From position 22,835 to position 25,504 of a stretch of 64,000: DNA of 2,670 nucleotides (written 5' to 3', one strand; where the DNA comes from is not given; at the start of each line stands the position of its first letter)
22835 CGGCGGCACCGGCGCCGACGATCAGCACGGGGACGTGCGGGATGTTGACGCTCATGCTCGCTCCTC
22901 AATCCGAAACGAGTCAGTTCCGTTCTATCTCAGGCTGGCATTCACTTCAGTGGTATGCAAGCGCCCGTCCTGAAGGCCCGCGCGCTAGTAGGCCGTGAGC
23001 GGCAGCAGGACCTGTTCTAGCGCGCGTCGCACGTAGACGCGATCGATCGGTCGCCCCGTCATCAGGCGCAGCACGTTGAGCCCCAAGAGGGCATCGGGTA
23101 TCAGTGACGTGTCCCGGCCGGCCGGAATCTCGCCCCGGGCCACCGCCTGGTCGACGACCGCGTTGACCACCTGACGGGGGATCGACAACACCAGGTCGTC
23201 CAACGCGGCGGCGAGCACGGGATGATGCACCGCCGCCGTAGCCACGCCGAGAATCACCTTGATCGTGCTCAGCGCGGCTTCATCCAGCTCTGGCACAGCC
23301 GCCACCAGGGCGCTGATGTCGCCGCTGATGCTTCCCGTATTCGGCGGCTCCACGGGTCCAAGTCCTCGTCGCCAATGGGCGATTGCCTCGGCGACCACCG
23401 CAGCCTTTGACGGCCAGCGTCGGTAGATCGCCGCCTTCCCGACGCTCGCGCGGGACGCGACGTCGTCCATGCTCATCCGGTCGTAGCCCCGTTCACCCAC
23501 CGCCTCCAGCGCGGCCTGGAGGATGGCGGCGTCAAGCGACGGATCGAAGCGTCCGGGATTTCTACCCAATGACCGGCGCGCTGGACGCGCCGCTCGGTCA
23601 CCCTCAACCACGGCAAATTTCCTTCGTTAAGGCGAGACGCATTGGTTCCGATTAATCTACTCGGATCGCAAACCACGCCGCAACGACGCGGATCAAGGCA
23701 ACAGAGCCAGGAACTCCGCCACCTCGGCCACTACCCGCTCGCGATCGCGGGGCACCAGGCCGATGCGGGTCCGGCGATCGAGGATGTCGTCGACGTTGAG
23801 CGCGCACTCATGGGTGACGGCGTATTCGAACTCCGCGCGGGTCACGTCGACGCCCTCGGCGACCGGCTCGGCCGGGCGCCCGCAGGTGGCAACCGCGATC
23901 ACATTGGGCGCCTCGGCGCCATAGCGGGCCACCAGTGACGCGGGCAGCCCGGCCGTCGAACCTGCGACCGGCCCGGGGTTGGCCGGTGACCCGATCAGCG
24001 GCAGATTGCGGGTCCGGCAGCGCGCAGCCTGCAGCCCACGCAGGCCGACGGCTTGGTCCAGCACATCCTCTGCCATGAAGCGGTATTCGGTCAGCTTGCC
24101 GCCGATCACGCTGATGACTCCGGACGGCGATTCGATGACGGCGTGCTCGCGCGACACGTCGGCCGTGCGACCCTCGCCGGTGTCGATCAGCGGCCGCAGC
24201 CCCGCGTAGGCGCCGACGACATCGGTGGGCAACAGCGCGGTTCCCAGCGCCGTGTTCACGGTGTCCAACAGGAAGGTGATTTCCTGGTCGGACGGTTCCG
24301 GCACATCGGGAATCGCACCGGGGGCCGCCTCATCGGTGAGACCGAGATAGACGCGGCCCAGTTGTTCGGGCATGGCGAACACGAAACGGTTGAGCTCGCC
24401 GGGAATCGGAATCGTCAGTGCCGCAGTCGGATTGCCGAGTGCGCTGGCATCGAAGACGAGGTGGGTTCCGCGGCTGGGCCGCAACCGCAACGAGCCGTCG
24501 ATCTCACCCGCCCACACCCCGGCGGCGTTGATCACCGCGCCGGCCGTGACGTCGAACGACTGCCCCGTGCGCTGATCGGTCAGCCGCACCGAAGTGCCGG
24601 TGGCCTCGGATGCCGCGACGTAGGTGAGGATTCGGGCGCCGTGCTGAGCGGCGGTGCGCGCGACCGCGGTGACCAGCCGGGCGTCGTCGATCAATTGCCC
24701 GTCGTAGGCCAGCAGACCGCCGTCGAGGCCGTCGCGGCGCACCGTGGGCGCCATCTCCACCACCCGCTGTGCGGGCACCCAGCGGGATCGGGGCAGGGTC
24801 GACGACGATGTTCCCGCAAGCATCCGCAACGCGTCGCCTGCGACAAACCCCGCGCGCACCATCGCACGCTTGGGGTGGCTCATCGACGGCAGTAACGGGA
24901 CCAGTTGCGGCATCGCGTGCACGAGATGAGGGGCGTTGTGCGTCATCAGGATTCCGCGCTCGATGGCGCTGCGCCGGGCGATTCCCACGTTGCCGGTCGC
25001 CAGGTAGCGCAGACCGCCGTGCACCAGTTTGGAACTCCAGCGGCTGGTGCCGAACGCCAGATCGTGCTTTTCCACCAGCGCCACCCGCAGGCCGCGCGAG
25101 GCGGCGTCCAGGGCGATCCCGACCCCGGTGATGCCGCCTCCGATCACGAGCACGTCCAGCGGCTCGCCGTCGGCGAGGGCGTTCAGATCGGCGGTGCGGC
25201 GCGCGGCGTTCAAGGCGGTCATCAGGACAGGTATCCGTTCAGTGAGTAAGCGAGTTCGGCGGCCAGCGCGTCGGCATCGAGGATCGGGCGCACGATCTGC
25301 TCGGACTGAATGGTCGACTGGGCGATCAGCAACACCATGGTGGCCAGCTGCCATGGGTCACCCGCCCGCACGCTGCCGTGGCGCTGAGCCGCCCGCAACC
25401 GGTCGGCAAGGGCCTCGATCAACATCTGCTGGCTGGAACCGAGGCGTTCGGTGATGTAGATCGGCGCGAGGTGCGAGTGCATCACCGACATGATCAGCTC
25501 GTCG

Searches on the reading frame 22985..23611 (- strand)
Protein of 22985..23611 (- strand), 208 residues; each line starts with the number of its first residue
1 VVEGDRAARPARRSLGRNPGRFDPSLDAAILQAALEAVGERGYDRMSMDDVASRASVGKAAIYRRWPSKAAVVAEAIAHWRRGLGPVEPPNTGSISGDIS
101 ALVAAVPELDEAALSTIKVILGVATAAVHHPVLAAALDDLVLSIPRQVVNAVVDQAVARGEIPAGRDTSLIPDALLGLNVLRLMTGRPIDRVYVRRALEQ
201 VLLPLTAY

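Call 5: search_protein_families(library=pfam, proteins=[window:22985-23611:-])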
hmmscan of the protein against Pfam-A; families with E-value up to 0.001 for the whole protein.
window:22985-23611:- (208 aa): 2 families
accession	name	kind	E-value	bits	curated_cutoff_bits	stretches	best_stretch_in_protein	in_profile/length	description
PF16859.10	TetR_C_11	-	6.4e-19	68.8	32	1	89-201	1-113/113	Tetracyclin repressor-like, C-terminal domain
PF00440.29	TetR_N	-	2e-15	56.7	24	1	30-76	1-47/47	Bacterial regulatory proteins, tetR family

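Call 31: search_protein_families(library=ncbifam, proteins=[window:22985-23611:-], max_evalue=0.00001)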
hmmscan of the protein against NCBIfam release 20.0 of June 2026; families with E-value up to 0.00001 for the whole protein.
window:22985-23611:- (208 aa): 3 families
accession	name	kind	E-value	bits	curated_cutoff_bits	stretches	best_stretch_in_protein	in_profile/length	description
NF041196.1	ScbR_bind_reg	equivalog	4.8e-07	30.1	150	1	29-88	10-73/191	ScbR family autoregulator-binding transcription factor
TIGR03968.1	mycofact_TetR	equivalog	1.1e-06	28.4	224.9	1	20-73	4-57/190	mycofactocin system transcriptional regulator MftR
NF050111.1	TransRegSACE7040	equivalog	1.7e-06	28.1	250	1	29-77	5-53/186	SACE_7040 family transcriptional regulator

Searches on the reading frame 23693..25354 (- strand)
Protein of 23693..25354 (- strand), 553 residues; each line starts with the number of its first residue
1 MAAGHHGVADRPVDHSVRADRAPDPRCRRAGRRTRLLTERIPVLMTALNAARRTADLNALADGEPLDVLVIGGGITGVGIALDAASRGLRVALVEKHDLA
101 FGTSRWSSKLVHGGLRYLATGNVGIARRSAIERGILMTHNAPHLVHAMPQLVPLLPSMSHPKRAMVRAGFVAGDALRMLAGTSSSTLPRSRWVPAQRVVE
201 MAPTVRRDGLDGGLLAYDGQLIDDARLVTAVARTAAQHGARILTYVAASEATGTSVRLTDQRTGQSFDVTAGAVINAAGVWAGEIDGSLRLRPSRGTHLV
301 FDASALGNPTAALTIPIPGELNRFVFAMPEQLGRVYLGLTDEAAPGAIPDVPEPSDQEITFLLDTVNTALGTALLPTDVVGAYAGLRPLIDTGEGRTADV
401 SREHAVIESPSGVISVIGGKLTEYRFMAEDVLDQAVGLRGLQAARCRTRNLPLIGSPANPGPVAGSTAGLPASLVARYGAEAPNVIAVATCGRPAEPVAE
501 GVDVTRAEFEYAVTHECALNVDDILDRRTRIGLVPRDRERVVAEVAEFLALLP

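Call 5: search_protein_families(library=pfam, proteins=[window:23693-25354:-])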
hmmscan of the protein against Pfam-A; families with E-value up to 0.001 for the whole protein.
window:23693-25354:- (553 aa): 5 families
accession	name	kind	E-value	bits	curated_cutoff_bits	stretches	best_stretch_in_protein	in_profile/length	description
PF01266.30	DAO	-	1.4e-50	173.3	27.9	1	67-393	1-316/353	FAD dependent oxidoreductase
PF16901.10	DAO_C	-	3.3e-15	56.5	31.4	1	446-550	1-116/126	C-terminal domain of alpha-glycerophosphate oxidase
PF00890.30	FAD_binding_2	-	6.9e-06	25.9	20.4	1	67-119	1-49/414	FAD binding domain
PF12831.13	FAD_oxidored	-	1.7e-05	24.8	27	1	67-99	1-33/416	FAD dependent oxidoreductase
PF07992.20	Pyr_redox_2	-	0.00031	20.7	26.1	0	67-98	2-175/291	Pyridine nucleotide-disulphide oxidoreductase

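Call 31: search_protein_families(library=ncbifam, proteins=[window:23693-25354:-], max_evalue=0.00001)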
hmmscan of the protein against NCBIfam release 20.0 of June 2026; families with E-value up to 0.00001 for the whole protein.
window:23693-25354:- (553 aa): 14 families
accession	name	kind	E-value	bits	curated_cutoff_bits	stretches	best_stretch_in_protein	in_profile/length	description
NF008899.0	PRK12266.1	equivalog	1.6e-74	251.2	360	1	64-549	5-496/508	glycerol-3-phosphate dehydrogenase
NF009906.0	PRK13369.1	equivalog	5.6e-68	229.7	352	1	64-540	5-488/502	glycerol-3-phosphate dehydrogenase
NF033461.1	glycerol3P_ox_1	equivalog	6.5e-59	199.7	840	1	50-393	4-352/607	type 1 glycerol-3-phosphate oxidase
TIGR03377.1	glycerol3P_GlpA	equivalog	1.4e-51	175.7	552.8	1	67-533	1-457/530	anaerobic glycerol-3-phosphate dehydrogenase subunit GlpA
NF008313.0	PRK11101.1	equivalog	4.8e-41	140.9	425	1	66-537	9-471/548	anaerobic glycerol-3-phosphate dehydrogenase subunit A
TIGR02352.1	thiamin_ThiO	equivalog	2.7e-15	56.3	250.8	1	176-388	103-304/351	glycine oxidase ThiO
NF033460.1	glycerol3P_ox_II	equivalog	1.3e-08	34.4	460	0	66-115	2-52/361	type 2 glycerol-3-phosphate oxidase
NF009477.0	PRK12843.1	equivalog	6.3e-07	28.2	758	1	56-108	7-59/578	FAD-dependent oxidoreductase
NF008425.0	PRK11259.1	equivalog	8.9e-07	28.2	257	0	197-302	122-227/377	N-methyl-L-tryptophan oxidase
NF050086.1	pipecolate_AmaA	exception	1.2e-06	27.4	600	1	54-115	14-75/425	L-pipecolate oxidase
NF004789.0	PRK06134.1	subfamily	1.8e-06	26.8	747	1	65-110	12-57/581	FAD-dependent oxidoreductase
TIGR03364.1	HpnW_proposed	hypoth_equivalog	2.3e-06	26.9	285.1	1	67-104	2-39/365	TIGR03364 family FAD-dependent oxidoreductase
TIGR03197.1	MnmC_Cterm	equivalog_domain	4.4e-06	26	174.2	0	67-105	1-40/400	FAD-dependent 5-carboxymethylaminomethyl-2-thiouridine(34) oxidoreductase MnmC1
TIGR02032.1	GG-red-SF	subfamily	7.8e-06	25.8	158.8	0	67-99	2-34/297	geranylgeranyl reductase family protein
